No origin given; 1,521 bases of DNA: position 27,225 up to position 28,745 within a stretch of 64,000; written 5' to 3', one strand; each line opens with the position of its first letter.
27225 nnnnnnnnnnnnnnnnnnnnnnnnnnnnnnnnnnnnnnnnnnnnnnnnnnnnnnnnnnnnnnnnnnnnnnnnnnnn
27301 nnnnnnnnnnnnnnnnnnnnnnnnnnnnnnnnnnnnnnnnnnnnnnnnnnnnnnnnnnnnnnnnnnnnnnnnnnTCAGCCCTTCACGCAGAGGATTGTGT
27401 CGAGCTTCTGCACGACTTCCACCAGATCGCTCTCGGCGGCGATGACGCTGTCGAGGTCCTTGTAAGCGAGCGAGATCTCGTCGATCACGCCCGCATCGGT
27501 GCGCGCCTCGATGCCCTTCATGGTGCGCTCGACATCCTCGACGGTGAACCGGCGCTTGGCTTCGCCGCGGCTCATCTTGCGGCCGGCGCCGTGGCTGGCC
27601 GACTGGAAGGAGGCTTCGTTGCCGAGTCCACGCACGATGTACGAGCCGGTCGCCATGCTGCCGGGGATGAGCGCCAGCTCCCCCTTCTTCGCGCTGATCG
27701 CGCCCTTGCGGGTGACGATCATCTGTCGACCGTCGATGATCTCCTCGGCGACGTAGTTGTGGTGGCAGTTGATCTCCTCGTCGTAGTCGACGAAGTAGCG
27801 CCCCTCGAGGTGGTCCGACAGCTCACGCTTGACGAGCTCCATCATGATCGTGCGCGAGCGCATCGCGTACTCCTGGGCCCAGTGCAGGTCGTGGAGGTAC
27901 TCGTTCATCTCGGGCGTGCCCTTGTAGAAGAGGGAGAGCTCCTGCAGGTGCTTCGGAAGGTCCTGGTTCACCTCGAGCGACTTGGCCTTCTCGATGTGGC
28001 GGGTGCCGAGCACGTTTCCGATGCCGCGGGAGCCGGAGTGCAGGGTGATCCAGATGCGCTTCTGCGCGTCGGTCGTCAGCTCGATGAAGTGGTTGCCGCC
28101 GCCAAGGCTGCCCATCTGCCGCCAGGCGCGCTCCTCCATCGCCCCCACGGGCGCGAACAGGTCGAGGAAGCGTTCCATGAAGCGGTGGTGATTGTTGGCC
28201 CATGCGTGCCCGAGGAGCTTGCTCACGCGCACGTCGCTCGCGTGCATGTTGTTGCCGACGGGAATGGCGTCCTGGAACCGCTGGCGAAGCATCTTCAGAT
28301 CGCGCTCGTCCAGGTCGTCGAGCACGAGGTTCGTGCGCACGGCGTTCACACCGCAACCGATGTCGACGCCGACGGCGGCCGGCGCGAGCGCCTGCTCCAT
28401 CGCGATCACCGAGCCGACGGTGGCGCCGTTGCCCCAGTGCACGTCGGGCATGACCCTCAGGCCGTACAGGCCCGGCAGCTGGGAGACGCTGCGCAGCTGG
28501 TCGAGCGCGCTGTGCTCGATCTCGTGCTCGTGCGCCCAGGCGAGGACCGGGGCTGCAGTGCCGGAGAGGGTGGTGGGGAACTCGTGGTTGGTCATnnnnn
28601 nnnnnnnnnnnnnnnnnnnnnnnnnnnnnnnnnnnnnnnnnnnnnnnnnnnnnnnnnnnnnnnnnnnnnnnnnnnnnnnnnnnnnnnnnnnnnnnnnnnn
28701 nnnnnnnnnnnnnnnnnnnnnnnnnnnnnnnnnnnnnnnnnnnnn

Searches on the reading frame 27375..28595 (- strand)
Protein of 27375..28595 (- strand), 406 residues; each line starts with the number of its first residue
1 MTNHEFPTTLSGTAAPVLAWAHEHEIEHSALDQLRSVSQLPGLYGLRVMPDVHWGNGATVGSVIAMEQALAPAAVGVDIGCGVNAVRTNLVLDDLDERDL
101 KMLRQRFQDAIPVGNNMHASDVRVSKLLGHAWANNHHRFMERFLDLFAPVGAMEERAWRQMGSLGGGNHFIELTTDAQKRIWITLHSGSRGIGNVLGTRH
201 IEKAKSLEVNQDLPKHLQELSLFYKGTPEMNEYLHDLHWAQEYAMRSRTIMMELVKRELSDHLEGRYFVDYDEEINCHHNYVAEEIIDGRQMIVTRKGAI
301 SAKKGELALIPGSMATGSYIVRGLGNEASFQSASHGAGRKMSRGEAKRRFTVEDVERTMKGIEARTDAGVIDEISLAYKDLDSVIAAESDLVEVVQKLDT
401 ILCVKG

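Call 16: search_protein_families(library=pfam, proteins=[window:27375-28595:-], max_evalue=0.001)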
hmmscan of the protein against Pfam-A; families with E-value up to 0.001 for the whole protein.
window:27375-28595:- (406 aa): 1 family
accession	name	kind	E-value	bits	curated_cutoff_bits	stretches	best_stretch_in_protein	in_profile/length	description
PF01139.22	RtcB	-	2.8e-109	366.6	27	1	33-406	1-426/426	tRNA-splicing ligase RtcB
